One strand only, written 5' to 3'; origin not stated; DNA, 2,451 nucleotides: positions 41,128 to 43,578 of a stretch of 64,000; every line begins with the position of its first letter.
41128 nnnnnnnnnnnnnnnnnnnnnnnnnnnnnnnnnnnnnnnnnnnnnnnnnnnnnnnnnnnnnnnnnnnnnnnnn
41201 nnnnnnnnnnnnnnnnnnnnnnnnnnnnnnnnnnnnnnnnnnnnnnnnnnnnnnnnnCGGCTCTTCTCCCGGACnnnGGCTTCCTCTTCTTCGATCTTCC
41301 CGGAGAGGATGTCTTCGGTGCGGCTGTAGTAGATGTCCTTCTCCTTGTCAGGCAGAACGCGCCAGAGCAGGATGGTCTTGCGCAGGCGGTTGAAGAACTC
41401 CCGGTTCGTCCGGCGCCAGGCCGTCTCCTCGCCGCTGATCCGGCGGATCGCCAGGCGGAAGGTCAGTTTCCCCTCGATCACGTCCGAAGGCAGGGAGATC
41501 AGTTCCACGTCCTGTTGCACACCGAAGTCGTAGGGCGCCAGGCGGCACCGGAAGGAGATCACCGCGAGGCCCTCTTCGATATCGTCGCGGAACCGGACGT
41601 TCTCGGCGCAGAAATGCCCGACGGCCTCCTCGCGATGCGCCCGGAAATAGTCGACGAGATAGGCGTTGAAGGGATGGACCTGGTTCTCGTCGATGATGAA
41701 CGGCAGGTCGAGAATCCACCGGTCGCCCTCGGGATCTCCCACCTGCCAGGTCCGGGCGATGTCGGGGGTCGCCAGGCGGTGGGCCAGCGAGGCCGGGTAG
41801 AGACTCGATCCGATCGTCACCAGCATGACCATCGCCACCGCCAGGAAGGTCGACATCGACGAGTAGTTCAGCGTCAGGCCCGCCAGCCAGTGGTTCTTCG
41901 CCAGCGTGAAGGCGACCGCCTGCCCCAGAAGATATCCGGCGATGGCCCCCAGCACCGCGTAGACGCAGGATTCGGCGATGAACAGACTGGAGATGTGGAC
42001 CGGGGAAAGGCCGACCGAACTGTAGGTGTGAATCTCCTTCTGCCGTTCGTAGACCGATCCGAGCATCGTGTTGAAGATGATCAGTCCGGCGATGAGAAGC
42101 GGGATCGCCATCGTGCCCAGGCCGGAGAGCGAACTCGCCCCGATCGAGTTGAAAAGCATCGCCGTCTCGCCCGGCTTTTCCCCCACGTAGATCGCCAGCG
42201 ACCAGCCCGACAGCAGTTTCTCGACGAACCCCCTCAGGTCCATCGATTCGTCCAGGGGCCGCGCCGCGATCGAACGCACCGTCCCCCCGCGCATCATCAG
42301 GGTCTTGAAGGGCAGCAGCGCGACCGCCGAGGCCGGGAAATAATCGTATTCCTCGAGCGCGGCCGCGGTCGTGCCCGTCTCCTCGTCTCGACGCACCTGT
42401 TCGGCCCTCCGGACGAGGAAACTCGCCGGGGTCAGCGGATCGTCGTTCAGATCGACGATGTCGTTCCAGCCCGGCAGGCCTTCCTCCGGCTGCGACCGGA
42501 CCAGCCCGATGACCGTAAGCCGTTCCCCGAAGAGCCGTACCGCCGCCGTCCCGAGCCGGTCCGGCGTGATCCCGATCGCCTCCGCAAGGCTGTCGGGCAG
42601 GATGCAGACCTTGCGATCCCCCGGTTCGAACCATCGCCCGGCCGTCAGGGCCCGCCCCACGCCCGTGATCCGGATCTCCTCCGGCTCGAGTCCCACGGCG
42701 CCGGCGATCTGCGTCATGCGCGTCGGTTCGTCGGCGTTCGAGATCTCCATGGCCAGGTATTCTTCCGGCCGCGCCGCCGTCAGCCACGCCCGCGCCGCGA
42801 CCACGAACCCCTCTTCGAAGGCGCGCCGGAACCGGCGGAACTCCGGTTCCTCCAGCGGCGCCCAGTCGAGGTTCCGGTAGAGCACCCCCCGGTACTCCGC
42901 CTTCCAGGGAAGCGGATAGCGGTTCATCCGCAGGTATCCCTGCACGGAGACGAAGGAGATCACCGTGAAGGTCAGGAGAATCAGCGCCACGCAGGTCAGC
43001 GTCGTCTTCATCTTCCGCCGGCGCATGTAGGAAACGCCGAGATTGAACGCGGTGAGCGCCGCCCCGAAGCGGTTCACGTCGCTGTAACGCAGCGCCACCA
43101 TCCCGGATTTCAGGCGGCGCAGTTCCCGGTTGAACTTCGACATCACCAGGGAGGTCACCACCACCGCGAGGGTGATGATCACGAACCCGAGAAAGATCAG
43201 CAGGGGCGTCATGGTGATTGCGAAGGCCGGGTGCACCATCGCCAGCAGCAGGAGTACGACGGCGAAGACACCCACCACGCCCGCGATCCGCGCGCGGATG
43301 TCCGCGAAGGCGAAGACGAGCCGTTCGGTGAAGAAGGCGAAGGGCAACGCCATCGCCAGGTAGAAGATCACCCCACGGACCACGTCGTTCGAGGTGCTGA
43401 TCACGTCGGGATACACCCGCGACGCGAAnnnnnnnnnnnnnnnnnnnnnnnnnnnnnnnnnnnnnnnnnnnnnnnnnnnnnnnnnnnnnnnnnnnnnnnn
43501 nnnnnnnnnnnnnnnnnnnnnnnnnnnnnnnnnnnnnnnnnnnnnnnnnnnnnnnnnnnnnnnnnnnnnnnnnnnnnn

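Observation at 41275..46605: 1776-aa protein: catalytically dead M28 aminopeptidase domain plus FtsX/MacB mechanotransmission module plus extra cytoplasmic domain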

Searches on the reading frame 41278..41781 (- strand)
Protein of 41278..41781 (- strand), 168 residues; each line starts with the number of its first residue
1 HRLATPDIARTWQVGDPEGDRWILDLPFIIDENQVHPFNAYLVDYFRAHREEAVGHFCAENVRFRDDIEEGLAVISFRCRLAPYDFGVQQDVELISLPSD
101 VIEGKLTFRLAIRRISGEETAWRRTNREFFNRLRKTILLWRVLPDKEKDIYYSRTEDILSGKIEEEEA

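Call 52: search_solved_structures(query=A5, max_evalue=10, show_alignments=2)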
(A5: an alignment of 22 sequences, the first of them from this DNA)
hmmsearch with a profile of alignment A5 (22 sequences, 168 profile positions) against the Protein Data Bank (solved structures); distinct sequences matched with E-value up to 10: 0.

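Call 53: search_protein_families(library=pfam, alignment_id=A5, max_evalue=1)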
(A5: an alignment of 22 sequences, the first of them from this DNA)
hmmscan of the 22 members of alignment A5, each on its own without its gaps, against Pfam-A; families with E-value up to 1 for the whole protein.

A. member 1, seq(168 aa): 0 families

B. families by the number of members that match (of 22 scanned): 7 families
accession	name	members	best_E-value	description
PF19908.4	DUF6381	1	0.033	Family of unknown function (DUF6381)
PF23380.1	VIN3_C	1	0.039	VIN3-like, C-terminal domain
PF14969.11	DUF4508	1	0.095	Domain of unknown function (DUF4508)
PF09061.11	Stirrup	1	0.12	Stirrup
PF18640.6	LepB_N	1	0.15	LepB N-terminal domain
PF17566.7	DUF5472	1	0.16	Family of unknown function (DUF5472)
PF02929.23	Bgal_small_N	1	0.18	Beta galactosidase small chain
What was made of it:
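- On SRPBCC/START superfamily (for the C-terminal domain): No sequence-profile match (calls 52, 53)
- Closest known: SRPBCC. Different: Sequence identity is 6-12%, with no sequence-profile match (calls 52, 53).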

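Call 74: predict_structure(alignment_id=A5)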
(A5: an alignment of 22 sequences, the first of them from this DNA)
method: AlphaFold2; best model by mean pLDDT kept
length: 168 residues; sequences in the alignment: 22
mean_pLDDT: 88.5   pTM: 0.84
mean pLDDT of the five models: 88.5, 88.3, 88.2, 87.5, 86.1
residues with pLDDT >= 90: 122; 70-90: 31; 50-70: 7; < 50: 8
segments of 3 or more residues with pLDDT < 50: 1-7
pLDDT, mean of each block of 10 residues (from residue 1): 46 87 94 95 95 86 88 93 82 96 95 96 93 93 95 91 77
secondary structure, 60 per line:
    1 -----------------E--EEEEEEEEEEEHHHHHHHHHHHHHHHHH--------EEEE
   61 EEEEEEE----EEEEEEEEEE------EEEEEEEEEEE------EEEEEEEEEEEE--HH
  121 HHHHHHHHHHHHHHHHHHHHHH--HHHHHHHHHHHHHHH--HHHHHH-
elements in order: E21-31 H32-48 E57-67 E72-81 E88-98 E105-116 H119-142 H145-159 H162-167

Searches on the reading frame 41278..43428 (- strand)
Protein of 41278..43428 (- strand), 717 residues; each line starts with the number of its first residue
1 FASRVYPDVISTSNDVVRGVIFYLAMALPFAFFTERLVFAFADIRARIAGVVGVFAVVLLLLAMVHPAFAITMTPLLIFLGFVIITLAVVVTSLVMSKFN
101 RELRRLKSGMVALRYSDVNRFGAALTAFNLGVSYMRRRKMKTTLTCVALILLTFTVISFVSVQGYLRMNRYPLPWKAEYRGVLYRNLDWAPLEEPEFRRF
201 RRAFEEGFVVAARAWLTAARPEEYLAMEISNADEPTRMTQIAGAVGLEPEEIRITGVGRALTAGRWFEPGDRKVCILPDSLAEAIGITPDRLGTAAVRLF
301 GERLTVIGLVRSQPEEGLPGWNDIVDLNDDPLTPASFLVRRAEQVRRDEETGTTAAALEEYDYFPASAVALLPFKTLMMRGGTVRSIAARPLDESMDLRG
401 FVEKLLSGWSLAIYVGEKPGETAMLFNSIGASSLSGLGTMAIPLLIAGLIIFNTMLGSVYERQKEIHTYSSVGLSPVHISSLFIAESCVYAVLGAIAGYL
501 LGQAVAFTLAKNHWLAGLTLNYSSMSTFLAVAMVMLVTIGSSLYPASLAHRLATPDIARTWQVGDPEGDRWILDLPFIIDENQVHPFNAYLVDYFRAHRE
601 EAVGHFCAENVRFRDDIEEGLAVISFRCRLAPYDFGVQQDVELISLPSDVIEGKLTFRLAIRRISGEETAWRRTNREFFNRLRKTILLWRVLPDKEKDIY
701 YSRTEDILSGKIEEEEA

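Call 44: search_protein_representatives(alignment_id=A2)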
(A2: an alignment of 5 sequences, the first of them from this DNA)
Query: 5 sequences, 732 profile positions. Proteins with E-value up to 0.001 (for the whole library): 35384; up to 1e-10: 5011; up to 1e-30: 1519. The best 150 are listed.
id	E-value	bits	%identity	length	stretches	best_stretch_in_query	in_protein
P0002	0.0e+00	1076.3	-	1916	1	1-724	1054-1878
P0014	2.3e-239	813.0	-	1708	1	3-728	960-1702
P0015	2.7e-229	779.7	-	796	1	1-729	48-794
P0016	6.6e-225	765.2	-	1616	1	1-724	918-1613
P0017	1.5e-224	764.0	-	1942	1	2-727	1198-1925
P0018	3.2e-223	759.6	-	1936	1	3-728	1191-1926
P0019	3.4e-223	759.5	-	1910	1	1-723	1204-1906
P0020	3.7e-222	756.1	-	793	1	1-731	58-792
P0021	2.3e-220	750.2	-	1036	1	1-729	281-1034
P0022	4.4e-220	749.2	-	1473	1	1-722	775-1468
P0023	1.4e-219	747.6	-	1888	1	1-724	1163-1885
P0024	6.5e-219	745.4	-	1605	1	1-724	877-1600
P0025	1.6e-218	744.1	-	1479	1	1-722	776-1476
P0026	1.7e-218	744.0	-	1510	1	1-728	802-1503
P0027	3.0e-218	743.2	-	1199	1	1-725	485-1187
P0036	1.6e-214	730.9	-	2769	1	2-727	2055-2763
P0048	3.9e-212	723.0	-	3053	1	2-725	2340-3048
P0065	4.1e-208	709.7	-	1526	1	1-723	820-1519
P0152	3.4e-190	650.4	-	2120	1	2-725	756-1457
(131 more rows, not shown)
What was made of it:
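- Family size and full-length conservation of the 3TM + FtsX + C-domain module: 1519 representatives at E<=1e-30, with the best 150 all below E 1e-188 (call 44).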

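Call 60: predict_structure(alignment_id=A4)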
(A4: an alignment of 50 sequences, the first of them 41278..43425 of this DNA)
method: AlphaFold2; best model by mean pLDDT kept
length: 716 residues; sequences in the alignment: 50
mean_pLDDT: 87.4   pTM: 0.71
mean pLDDT of the five models: 87.4, 86.1, 84.4, 83.8, 83.0
residues with pLDDT >= 90: 400; 70-90: 250; 50-70: 59; < 50: 7
segments of 3 or more residues with pLDDT < 50: 1-4
pLDDT, mean of each block of 10 residues (from residue 1): 54 83 92 95 94 94 85 78 87 86 71 57 83 91 92 85 82 97 93 90 93 90 91 94 97 96 97 97 96 96 97 93 96 83 56 80 95 97 97 95 88 96 89 79 88 93 85 84 94 93 88 72 80 94 95 63 88 89 93 86 82 78 93 89 91 92 95 90 85 87 84 64
secondary structure, 60 per line:
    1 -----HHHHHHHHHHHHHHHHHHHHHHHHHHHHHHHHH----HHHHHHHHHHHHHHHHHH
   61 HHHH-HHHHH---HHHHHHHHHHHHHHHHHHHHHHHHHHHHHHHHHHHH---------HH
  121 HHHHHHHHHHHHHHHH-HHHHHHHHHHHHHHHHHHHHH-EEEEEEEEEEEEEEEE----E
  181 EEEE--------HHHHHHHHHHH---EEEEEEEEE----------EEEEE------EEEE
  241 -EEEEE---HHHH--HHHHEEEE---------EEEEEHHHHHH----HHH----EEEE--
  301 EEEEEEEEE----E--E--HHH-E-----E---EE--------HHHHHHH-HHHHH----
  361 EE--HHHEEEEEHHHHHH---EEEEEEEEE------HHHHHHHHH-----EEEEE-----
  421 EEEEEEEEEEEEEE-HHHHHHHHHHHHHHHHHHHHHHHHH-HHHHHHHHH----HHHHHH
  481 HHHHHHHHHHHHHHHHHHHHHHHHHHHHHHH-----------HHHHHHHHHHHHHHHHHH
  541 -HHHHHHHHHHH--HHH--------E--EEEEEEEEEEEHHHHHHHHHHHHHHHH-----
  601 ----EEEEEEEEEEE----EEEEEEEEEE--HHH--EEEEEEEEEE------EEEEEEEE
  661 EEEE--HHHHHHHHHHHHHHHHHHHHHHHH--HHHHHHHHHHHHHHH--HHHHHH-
elements in order (helices of 4 or more, strands of 3 or more residues): H6-38 H43-64 H66-70 H74-109 H119-136 H138-158 E160-175 E180-184 H193-203 E207-215 E226-230 E237-240 E242-246 H250-253 H256-259 E260-263 E273-277 H278-283 E295-298 E301-309 H344-350 H352-356 E368-372 H373-378 E382-390 H397-405 E411-415 E421-434 H436-460 H462-470 H475-511 H523-540 H542-552 E569-579 H580-595 E605-615 E620-629 E637-646 E653-664 H667-690 H693-707 H710-715
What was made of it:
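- The extra C-terminal domain sits directly after TM4 (calls 60, 74).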

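Call 63: fold_search(model_id=the predicted structure, library=pdb)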
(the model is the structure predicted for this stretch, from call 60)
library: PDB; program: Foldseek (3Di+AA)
matches with E <= 10: 709; with E <= 0.001: 25
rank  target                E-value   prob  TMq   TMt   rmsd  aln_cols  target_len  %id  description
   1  5gko_A                1.2e-09  1.00  0.21  0.23  18.0       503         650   15  Crystal structure of tripartite-type ABC transporter, MacB from Acinetobacter baumannii (released 2017-11-15)
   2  9rlc_E                6.6e-09  1.00  0.22  0.35  19.6       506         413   11  LolCDE complex with Lpp lipoprotein (released 2026-01-21)
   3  9xro_E                7.9e-09  1.00  0.20  0.35  19.9       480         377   14  LolCDE in complex with SMT-738_3 (released 2026-03-18)
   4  5xu1_M                9.9e-09  1.00  0.21  0.36  20.5       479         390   15  Structure of a non-canonical ABC transporter from Streptococcus pneumoniae R6 (released 2018-01-24)
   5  9rld_E                9.9e-09  1.00  0.21  0.35  19.1       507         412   12  LolCDE complex with Lpp lipoprotein (released 2026-01-21)
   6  5nik_J                1.2e-08  1.00  0.21  0.24  19.3       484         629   16  Structure of the MacAB-TolC ABC-type tripartite multidrug efflux pump (released 2017-05-24)
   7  9rli_E                2.8e-08  1.00  0.21  0.36  20.4       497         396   12  LolCDEdelta(235-252) complex with Pal lipoprotein (released 2026-01-21)
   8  5lj7_B                3.6e-08  1.00  0.20  0.24  17.4       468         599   17  Structure of Aggregatibacter actinomycetemcomitans MacB bound to ATP (P21) (released 2017-11-15)
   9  5lil_B                4.3e-08  1.00  0.20  0.24  17.9       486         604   16  Structure of Aggregatibacter actinomycetemcomitans MacB bound to ATPyS (P21) (released 2017-11-15)
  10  5lj7_A                1.4e-07  1.00  0.20  0.24  16.9       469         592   16  Structure of Aggregatibacter actinomycetemcomitans MacB bound to ATP (P21) (released 2017-11-15)
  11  9rld_C                1.9e-07  1.00  0.20  0.34  18.9       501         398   14  LolCDE complex with Lpp lipoprotein (released 2026-01-21)
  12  7arh_E                3.1e-07  1.00  0.18  0.28  20.4       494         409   13  LolCDE in complex with lipoprotein (released 2021-04-07)
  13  5xu1_S                4.1e-07  1.00  0.20  0.36  20.3       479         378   16  Structure of a non-canonical ABC transporter from Streptococcus pneumoniae R6 (released 2018-01-24)
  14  7w7a_B                1.5e-06  1.00  0.18  0.34  18.4       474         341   12  Heme exporter in complex with Mn-containing protoporphyrin IX, Mn-anomalous data (released 2022-06-22)
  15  7mdx_A                1.8e-06  1.00  0.21  0.35  19.3       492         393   15  LolCDE nucleotide-free (released 2021-08-11)
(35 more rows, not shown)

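Call 80: search_protein_families(library=pfam, proteins=[P0048, P0036, P0152, P0023], max_evalue=0.01)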
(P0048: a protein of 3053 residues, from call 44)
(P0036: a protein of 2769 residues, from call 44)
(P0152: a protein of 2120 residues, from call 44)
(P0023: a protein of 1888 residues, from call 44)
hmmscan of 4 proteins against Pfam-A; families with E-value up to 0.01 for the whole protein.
P0048 (3053 aa): 4 families
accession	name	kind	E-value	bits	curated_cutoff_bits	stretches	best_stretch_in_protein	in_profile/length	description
PF13205.12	Big_5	-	2.8e-25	89.5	23.6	1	1069-1167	3-97/105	Bacterial Ig-like domain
PF02687.27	FtsX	-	1.3e-13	51.5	25.5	1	2780-2889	7-118/120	FtsX-like permease C-terminal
PF04389.22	Peptidase_M28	-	2.3e-08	34.4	21.3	1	1486-1558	11-81/193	Peptidase family M28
PF02225.27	PA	-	0.0026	18.3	23.9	1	1355-1437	4-95/95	PA domain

P0036 (2769 aa): 4 families
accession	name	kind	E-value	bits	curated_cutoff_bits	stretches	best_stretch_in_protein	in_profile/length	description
PF13205.12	Big_5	-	3.7e-25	89.1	23.6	2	927-1012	20-101/105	Bacterial Ig-like domain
PF02687.27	FtsX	-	1.4e-11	44.9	25.5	1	2492-2600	6-116/120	FtsX-like permease C-terminal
PF04389.22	Peptidase_M28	-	3.1e-08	34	21.3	1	1331-1548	12-189/193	Peptidase family M28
PF13567.11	DUF4131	-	0.0068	16.5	31.6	0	692-750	7-63/165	Domain of unknown function (DUF4131)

P0152 (2120 aa): 4 families
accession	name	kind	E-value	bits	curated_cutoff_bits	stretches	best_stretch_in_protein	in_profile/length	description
PF20581.3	DUF6785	-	9e-120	401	25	1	1483-1983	1-498/498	Family of unknown function (DUF6785)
PF20580.3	DUF6784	-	3.2e-29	101.5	26.4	1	2018-2110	1-93/101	Domain of unknown function (DUF6784)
PF02687.27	FtsX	-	1.1e-10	42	25.5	1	1190-1301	4-117/120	FtsX-like permease C-terminal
PF12704.14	MacB_PCD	-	2e-05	25.4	27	1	975-1083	77-173/207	MacB-like periplasmic core domain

P0023 (1888 aa): 2 families
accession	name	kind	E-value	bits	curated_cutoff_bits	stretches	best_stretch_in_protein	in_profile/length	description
PF02687.27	FtsX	-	7e-16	58.8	25.5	1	1614-1725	7-115/120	FtsX-like permease C-terminal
PF12704.14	MacB_PCD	-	4.1e-05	24.4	27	1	1414-1480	88-159/207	MacB-like periplasmic core domain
